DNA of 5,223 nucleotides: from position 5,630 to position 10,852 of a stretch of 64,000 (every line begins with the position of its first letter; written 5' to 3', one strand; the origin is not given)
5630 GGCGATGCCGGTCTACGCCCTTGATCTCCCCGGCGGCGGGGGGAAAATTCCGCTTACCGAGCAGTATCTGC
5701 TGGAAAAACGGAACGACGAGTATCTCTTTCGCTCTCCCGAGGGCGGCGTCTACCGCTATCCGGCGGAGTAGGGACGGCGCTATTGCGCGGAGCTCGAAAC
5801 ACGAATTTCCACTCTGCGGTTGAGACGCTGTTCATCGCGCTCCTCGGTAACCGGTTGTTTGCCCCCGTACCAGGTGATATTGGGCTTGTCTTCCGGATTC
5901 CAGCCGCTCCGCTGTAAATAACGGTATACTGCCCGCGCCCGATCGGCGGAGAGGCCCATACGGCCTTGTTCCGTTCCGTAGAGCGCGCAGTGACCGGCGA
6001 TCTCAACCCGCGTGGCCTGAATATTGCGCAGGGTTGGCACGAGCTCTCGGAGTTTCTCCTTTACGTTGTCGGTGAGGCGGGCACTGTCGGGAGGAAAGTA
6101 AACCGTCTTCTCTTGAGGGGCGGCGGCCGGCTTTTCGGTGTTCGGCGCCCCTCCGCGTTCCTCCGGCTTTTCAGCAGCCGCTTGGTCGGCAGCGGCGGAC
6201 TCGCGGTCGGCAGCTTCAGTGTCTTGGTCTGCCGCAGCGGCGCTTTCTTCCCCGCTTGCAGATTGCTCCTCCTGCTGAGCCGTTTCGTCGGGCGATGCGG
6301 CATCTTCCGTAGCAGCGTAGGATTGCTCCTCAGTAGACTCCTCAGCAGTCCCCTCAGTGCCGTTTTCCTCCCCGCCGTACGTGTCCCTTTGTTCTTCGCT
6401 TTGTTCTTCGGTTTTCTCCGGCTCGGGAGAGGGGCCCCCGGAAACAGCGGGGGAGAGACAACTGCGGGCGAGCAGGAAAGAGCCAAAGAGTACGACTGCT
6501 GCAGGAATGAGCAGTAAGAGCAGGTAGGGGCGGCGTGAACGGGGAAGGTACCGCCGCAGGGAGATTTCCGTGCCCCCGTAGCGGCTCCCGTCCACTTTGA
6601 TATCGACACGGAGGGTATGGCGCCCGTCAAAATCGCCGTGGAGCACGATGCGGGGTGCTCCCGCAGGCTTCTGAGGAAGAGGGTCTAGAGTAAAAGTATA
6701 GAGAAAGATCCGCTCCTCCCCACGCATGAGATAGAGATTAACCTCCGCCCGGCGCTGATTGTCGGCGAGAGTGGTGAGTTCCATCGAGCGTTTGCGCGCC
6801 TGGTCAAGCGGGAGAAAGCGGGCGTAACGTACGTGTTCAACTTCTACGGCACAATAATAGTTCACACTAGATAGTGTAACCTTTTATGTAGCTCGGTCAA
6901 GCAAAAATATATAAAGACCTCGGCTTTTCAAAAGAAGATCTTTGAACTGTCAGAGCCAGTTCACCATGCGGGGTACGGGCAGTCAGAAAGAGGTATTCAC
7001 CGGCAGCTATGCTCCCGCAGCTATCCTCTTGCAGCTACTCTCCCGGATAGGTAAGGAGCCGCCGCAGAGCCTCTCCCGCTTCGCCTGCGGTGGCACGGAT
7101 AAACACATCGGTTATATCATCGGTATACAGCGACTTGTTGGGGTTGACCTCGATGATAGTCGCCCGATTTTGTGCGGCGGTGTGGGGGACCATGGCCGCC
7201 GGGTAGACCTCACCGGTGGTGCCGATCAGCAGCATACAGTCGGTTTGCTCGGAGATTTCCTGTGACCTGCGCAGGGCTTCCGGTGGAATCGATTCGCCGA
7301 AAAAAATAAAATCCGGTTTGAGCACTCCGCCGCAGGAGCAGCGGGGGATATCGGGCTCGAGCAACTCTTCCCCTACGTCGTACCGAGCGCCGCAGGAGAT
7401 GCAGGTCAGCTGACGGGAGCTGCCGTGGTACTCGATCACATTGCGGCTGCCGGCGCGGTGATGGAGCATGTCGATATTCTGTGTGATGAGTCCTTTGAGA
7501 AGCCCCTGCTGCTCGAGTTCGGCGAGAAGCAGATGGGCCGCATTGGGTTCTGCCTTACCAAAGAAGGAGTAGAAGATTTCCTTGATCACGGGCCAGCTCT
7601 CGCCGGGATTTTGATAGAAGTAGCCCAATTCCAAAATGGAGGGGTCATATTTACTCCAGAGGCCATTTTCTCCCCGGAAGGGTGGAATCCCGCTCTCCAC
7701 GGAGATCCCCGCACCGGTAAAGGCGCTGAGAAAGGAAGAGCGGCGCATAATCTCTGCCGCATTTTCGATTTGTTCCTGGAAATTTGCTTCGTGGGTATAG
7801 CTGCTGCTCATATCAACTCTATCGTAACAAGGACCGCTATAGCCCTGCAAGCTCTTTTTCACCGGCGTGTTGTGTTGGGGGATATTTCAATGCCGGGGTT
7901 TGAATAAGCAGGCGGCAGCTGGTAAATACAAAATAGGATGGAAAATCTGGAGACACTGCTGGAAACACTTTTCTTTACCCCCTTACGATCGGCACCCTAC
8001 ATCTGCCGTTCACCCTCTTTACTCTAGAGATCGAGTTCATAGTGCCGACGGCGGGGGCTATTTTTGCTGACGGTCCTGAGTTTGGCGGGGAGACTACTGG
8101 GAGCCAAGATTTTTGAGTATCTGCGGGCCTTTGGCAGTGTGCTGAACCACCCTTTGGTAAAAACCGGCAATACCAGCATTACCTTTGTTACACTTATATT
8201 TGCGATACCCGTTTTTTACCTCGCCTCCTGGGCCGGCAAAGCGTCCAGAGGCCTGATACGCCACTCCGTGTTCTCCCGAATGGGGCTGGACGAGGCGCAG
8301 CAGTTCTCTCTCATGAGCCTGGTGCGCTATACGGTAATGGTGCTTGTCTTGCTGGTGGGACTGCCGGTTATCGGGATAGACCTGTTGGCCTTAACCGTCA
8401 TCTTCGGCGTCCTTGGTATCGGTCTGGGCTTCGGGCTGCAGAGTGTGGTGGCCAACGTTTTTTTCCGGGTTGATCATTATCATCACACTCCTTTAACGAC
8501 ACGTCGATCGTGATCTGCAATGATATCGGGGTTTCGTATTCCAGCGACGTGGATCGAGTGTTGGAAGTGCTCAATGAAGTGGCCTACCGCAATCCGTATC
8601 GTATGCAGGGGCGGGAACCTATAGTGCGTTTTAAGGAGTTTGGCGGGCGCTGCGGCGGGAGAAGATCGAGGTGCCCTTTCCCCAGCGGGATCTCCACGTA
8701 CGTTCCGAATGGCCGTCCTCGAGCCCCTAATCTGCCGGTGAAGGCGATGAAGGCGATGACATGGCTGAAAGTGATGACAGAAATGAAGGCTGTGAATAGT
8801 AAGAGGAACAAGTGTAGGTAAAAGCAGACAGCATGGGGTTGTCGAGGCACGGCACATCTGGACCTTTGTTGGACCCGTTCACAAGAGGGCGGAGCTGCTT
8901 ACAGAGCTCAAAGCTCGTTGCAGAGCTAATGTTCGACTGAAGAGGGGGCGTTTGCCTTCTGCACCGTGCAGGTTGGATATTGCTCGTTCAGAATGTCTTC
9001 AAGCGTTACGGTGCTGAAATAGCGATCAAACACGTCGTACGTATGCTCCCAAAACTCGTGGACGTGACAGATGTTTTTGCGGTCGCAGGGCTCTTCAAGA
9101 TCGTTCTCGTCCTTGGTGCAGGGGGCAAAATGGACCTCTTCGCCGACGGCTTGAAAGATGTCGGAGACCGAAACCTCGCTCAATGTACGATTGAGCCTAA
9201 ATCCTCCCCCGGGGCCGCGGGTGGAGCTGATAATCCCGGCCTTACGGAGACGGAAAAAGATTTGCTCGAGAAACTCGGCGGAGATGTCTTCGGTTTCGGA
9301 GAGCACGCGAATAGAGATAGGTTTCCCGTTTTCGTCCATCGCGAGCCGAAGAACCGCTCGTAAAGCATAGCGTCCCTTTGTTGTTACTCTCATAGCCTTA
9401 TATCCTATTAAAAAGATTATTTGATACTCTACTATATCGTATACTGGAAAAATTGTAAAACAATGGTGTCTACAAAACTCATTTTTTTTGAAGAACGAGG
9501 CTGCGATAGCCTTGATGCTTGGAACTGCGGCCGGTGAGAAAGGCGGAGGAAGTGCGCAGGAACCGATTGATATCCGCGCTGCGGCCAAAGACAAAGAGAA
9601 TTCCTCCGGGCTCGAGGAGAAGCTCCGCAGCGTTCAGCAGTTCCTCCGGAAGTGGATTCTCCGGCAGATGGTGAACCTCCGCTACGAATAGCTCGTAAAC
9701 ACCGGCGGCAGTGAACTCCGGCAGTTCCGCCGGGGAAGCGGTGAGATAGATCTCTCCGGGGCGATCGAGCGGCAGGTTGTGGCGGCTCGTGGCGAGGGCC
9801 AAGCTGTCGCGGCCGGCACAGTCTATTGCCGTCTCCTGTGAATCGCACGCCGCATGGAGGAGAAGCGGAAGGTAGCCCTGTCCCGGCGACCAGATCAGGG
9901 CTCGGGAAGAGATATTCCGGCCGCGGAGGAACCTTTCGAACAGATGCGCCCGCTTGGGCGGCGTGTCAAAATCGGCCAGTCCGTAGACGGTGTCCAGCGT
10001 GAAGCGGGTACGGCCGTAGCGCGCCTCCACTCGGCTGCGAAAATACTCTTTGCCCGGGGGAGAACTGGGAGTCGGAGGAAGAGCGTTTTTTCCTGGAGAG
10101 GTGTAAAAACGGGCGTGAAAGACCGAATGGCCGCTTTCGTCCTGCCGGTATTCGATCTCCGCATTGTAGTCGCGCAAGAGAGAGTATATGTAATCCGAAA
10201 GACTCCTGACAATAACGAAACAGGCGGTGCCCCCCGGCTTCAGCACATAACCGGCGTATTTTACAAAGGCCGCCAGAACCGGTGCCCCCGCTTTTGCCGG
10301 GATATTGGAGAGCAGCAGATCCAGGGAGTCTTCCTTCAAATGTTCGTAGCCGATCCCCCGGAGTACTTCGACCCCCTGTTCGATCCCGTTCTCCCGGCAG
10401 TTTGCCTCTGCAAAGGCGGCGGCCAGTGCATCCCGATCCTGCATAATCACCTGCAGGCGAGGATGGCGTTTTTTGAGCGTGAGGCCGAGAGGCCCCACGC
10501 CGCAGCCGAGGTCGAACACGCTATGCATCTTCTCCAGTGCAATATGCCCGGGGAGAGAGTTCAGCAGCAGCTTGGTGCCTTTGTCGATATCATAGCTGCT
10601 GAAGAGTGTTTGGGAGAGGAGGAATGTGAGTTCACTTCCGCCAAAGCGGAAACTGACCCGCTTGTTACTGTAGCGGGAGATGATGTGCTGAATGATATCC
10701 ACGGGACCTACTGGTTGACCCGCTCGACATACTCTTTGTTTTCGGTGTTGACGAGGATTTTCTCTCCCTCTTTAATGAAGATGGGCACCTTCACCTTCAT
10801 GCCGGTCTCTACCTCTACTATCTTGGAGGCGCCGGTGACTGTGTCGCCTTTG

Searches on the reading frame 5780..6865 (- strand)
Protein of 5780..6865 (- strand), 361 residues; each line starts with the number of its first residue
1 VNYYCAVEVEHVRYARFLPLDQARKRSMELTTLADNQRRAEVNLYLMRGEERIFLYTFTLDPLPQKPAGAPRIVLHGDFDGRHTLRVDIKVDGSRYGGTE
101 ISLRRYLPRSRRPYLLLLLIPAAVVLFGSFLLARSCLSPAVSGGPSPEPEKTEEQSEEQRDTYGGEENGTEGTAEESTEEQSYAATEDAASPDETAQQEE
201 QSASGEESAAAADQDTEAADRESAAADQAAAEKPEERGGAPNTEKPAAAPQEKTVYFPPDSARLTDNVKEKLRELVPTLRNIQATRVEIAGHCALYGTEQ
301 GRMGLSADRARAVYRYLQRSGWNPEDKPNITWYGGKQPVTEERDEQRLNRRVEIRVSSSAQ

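Call 38: search_protein_families(library=pfam, proteins=[window:5780-6865:-], max_evalue=0.0001)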
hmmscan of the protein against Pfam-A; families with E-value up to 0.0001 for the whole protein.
window:5780-6865:- (361 aa): 1 family
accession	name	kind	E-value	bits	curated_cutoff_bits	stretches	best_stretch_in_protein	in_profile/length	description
PF00691.25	OmpA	-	1.2e-16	61.2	27.2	1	256-348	1-94/98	OmpA family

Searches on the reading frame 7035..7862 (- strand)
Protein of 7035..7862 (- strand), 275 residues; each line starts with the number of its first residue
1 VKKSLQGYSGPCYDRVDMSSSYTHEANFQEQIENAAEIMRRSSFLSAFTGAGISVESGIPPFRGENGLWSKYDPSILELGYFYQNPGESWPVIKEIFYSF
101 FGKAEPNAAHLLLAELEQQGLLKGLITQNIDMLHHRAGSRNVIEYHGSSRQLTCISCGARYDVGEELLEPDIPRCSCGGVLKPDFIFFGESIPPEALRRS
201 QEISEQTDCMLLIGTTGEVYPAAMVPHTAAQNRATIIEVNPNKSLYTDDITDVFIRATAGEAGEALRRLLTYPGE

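Call 38: search_protein_families(library=pfam, proteins=[window:7035-7862:-], max_evalue=0.0001)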
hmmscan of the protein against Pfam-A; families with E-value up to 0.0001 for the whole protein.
window:7035-7862:- (275 aa): 1 family
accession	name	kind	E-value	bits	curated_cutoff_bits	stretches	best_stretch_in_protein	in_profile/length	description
PF02146.23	SIR2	-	3.4e-44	151.4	24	1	50-221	1-180/180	Sir2 family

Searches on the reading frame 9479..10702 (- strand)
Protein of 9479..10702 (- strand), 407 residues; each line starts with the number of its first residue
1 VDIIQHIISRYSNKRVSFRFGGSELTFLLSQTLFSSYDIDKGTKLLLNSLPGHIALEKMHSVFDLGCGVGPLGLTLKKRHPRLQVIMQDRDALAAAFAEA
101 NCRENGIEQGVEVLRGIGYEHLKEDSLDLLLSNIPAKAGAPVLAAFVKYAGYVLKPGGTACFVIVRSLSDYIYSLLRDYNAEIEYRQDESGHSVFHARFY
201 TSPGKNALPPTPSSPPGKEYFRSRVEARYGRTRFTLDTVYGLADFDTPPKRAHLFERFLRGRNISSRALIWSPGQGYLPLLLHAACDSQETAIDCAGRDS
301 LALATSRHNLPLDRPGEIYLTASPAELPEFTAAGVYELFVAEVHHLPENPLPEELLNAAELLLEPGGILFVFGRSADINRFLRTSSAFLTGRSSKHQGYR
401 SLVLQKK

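Call 38: search_protein_families(library=pfam, proteins=[window:9479-10702:-], max_evalue=0.0001)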
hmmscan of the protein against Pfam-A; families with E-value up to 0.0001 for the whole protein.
window:9479-10702:- (407 aa): 5 families
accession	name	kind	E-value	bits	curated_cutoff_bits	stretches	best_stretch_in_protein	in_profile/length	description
PF05175.20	MTS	-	1.2e-29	103.6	23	1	25-169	2-145/170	Methyltransferase small domain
PF13649.12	Methyltransf_25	-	1.3e-08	35.9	27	1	62-158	1-97/97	Methyltransferase domain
PF06325.19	PrmA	-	2.2e-07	31.1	22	1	43-161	148-257/296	Ribosomal protein L11 methyltransferase (PrmA)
PF13847.12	Methyltransf_31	-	8.8e-06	25.9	27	1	59-173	4-120/145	Methyltransferase domain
PF08241.18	Methyltransf_11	-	1.5e-05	26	21.2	0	64-162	2-95/95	Methyltransferase domain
